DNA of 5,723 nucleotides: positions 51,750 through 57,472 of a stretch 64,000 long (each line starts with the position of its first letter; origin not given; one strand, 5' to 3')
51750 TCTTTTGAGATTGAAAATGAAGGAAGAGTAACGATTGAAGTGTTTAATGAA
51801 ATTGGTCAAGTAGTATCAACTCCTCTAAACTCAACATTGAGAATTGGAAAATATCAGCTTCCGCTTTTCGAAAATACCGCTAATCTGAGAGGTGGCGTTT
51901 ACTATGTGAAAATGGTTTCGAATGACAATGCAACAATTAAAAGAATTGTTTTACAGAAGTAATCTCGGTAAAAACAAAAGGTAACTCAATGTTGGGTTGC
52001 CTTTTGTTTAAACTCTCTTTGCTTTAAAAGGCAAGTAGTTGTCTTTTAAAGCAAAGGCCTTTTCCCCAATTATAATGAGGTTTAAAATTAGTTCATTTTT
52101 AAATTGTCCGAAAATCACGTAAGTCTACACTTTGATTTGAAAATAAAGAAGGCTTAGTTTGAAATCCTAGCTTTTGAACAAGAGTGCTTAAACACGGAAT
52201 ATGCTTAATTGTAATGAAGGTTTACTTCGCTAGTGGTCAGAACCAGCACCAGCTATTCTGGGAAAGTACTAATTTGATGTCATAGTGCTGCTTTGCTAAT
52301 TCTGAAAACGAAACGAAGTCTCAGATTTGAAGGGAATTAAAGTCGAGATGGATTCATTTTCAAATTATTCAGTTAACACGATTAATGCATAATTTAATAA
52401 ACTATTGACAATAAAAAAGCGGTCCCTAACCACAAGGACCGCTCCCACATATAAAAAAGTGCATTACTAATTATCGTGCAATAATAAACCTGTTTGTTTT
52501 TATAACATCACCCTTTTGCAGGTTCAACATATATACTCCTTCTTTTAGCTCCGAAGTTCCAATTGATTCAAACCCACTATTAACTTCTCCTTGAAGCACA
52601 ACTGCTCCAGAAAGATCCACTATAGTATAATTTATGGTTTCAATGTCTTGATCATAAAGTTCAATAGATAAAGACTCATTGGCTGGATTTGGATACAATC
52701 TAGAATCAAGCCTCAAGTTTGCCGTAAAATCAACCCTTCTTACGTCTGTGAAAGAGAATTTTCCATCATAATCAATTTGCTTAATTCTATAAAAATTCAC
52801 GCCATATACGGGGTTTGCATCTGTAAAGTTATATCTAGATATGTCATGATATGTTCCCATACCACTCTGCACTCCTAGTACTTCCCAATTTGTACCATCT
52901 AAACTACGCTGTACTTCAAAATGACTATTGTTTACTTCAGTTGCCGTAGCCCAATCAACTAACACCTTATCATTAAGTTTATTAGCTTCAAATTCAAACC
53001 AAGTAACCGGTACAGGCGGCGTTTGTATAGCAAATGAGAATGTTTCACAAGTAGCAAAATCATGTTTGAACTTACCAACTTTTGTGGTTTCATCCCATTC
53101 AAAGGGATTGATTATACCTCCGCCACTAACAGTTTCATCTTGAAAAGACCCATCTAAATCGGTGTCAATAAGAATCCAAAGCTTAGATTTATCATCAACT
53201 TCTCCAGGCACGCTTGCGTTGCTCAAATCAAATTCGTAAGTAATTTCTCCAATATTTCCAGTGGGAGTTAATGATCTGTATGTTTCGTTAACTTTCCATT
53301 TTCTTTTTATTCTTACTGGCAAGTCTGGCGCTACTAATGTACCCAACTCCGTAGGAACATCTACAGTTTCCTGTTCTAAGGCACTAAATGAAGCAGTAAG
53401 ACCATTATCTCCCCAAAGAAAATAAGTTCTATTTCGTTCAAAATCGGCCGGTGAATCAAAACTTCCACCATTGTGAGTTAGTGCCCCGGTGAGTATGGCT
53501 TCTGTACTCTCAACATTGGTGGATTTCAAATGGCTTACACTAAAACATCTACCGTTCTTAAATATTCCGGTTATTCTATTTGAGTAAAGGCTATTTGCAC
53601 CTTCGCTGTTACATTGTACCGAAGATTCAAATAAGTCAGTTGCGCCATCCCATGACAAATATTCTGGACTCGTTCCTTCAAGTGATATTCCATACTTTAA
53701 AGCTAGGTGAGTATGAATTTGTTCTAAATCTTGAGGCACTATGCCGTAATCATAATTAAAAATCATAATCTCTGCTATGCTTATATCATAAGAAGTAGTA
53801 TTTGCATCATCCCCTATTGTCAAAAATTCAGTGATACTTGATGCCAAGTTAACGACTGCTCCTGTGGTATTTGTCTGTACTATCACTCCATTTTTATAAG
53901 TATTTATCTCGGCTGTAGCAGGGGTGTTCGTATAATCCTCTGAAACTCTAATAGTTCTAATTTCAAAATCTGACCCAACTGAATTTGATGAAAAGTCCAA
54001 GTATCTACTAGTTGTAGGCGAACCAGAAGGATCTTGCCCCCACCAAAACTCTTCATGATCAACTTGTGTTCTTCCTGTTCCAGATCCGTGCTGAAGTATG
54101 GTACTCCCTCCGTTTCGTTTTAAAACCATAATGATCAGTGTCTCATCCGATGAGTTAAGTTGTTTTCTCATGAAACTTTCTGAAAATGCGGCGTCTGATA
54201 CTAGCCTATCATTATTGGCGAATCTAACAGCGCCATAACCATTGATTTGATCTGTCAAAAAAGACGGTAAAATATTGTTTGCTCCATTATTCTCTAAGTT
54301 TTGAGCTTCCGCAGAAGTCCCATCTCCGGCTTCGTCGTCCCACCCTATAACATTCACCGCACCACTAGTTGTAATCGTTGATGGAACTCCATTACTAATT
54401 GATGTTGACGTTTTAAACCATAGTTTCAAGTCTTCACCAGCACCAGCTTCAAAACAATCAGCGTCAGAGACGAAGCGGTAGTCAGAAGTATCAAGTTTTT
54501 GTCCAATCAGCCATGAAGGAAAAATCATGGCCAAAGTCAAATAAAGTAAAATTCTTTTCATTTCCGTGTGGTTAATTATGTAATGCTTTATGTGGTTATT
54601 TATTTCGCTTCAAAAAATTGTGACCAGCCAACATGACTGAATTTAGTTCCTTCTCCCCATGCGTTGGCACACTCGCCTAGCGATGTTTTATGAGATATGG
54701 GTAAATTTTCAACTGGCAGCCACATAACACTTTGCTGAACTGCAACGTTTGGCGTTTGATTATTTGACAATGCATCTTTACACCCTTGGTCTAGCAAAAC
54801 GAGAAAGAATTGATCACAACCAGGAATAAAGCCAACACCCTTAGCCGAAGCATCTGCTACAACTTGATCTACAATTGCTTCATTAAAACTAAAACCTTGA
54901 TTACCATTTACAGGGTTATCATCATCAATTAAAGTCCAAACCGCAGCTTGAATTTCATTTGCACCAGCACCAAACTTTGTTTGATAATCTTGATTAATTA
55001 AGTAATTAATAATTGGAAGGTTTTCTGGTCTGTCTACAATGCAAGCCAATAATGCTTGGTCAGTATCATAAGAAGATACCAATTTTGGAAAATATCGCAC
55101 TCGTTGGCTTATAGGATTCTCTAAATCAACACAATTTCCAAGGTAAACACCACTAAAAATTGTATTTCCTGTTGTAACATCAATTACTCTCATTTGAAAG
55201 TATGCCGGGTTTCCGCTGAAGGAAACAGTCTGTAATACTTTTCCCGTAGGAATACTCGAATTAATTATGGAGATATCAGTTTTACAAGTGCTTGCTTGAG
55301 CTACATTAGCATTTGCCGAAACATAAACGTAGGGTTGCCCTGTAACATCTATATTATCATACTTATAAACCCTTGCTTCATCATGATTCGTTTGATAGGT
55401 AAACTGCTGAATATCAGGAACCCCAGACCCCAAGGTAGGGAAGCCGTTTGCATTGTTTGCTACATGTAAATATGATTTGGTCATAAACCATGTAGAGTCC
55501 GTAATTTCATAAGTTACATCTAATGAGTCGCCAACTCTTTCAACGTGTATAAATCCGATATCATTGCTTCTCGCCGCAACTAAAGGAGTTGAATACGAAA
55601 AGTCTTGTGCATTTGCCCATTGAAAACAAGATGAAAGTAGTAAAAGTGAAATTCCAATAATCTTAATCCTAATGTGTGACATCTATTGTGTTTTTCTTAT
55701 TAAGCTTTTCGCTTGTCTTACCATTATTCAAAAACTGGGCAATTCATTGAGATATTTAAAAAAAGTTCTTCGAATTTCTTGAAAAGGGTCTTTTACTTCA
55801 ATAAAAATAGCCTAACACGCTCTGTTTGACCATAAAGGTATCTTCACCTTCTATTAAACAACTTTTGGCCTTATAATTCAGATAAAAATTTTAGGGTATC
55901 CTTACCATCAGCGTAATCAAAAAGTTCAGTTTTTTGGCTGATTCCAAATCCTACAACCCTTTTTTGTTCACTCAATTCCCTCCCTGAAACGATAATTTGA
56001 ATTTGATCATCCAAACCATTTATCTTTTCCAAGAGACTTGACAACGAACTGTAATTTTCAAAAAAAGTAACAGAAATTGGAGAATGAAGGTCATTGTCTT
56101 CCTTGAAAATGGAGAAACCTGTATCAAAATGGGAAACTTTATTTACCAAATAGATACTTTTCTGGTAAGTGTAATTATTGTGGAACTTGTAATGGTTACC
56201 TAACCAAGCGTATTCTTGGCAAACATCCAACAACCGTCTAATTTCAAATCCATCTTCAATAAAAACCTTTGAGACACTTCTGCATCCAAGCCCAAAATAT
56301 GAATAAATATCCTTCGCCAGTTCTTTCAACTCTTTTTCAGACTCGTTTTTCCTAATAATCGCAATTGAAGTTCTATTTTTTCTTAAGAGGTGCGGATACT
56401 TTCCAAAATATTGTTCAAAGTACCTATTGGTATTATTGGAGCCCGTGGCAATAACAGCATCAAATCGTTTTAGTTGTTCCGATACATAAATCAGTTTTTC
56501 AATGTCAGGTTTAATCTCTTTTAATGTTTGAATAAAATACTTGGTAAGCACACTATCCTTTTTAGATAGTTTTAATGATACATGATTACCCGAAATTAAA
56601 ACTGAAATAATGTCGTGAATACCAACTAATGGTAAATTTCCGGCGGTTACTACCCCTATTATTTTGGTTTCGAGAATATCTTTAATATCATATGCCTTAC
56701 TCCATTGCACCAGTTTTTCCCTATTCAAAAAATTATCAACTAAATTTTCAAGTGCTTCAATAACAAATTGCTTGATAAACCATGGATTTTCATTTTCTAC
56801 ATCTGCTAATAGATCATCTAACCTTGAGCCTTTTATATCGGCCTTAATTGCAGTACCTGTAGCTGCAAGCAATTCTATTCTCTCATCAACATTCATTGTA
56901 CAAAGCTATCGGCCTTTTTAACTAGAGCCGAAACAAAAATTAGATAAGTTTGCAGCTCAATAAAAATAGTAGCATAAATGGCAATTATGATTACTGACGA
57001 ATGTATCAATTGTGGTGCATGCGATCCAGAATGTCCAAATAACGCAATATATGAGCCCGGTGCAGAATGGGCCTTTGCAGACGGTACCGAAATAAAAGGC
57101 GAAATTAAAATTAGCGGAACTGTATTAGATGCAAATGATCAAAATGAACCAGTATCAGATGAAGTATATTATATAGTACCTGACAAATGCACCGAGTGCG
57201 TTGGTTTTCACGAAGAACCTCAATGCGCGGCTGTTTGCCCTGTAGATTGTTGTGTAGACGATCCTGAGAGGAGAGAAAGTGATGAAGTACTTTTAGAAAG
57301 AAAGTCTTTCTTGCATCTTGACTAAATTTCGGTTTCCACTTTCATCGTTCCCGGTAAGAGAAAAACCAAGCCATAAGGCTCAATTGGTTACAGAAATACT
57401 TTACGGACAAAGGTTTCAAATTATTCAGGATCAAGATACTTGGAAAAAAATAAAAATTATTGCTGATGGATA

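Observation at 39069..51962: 12.9-kb gene for a 4297-aa T9SS cargo with 3 beta-helix modules, ~28 PKD domains and a CTD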

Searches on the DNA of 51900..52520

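Call 82: search_rna_families(source=window, start=51900, end=52520, threshold=evalue, max_evalue=1)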
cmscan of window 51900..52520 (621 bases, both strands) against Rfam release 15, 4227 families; matches with E-value up to 1: 6.
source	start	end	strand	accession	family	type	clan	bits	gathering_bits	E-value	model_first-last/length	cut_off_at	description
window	52405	52501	-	RF00558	L20_leader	Cis-reg; leader;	-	22.2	58.7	0.063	1-127/127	no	Ribosomal protein L20 leader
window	51935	52013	+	RF01409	STnc250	Gene; sRNA;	-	21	42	0.11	1-94/94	no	STnc250 Hfq binding RNA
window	52011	52062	+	RF00972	mir-651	Gene; miRNA;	-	20.7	106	0.19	1-86/86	no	mir-651 microRNA precursor family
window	52016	52057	+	RF00979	mir-553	Gene; miRNA;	-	20.2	82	0.43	1-62/62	no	mir-553 microRNA precursor family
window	52015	52058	+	RF04239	mir-4679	Gene; miRNA;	-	19.7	88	0.54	1-75/75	no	mir-4679 microRNA precursor family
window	51990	52058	-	RF02575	DM_SisR1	Gene;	-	15.1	62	0.63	1-389/389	no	Drosophila melanogaster stable intronic sequence RNA 1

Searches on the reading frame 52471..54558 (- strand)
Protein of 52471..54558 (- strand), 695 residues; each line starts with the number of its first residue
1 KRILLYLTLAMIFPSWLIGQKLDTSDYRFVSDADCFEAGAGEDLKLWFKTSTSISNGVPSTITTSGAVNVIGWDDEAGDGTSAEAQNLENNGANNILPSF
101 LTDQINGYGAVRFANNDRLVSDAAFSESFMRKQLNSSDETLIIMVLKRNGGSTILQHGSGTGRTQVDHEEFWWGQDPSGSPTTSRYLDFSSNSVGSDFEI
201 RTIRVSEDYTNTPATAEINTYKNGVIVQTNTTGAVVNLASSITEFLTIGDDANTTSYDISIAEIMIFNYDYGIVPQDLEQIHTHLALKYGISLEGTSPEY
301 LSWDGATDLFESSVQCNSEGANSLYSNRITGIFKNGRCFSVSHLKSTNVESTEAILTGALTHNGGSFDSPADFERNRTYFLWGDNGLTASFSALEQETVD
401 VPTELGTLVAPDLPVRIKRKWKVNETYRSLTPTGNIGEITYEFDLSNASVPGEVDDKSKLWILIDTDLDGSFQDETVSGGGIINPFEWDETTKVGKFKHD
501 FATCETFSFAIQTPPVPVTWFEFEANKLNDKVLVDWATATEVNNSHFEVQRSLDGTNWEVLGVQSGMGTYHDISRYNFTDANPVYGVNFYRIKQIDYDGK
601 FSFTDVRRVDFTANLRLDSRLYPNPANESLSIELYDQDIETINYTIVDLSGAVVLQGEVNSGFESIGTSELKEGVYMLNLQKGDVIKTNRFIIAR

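Call 17: search_protein_families(library=pfam, proteins=[window:52471-54558:-], max_evalue=0.001)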
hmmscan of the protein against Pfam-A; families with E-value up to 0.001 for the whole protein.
window:52471-54558:- (695 aa): 1 family
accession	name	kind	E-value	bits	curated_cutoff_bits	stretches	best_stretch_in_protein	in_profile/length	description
PF18962.6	Por_Secre_tail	-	5.7e-12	46.2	27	1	621-693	1-75/75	Secretion system C-terminal sorting domain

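Call 37: search_protein_families(library=pfam, proteins=[window:52471-54558:-], max_evalue=0.01)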
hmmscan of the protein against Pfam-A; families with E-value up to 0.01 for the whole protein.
window:52471-54558:- (695 aa): 1 family
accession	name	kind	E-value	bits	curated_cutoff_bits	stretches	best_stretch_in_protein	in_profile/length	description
PF18962.6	Por_Secre_tail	-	5.7e-12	46.2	27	1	621-693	1-75/75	Secretion system C-terminal sorting domain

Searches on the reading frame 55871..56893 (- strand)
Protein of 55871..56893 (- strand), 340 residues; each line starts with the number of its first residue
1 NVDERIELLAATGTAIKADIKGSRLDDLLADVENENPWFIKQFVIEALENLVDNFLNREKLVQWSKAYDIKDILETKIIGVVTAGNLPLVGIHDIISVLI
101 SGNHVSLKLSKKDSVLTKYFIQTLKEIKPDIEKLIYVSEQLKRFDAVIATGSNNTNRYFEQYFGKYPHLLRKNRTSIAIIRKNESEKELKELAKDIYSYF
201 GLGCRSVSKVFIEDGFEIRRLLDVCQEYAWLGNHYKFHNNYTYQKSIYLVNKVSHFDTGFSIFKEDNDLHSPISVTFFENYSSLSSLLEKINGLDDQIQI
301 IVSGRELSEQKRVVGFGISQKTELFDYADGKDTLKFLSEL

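Call 17: search_protein_families(library=pfam, proteins=[window:55871-56893:-], max_evalue=0.001)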
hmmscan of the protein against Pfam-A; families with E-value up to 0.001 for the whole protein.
window:55871-56893:- (340 aa): 1 family
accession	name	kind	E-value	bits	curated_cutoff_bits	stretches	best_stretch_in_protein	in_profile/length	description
PF05893.19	LuxC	-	1.6e-11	44.1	21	1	43-216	54-246/401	Acyl-CoA reductase (LuxC)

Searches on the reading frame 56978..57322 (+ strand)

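Call 17: search_protein_families(library=pfam, proteins=[window:56978-57322:+], max_evalue=0.001)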
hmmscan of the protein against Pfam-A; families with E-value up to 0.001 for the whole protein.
window:56978-57322:+ (115 aa): 6 families
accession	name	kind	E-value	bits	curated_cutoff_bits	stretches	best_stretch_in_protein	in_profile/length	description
PF12838.12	Fer4_7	-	2.8e-07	31.3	27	1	9-91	2-52/52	4Fe-4S dicluster domain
PF13237.11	Fer4_10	-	5.8e-06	26.6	25.5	1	5-88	5-53/53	4Fe-4S dicluster domain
PF00037.32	Fer4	-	6.6e-06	26.2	21.1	1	5-25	4-24/24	4Fe-4S binding domain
PF13187.11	Fer4_9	-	2e-05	25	27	1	8-90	1-50/52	4Fe-4S dicluster domain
PF13183.11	Fer4_8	-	4.6e-05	24.3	27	1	7-90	3-67/68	4Fe-4S dicluster domain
PF12797.12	Fer4_2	-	0.00017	21.8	24.5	0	4-20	5-21/22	4Fe-4S binding domain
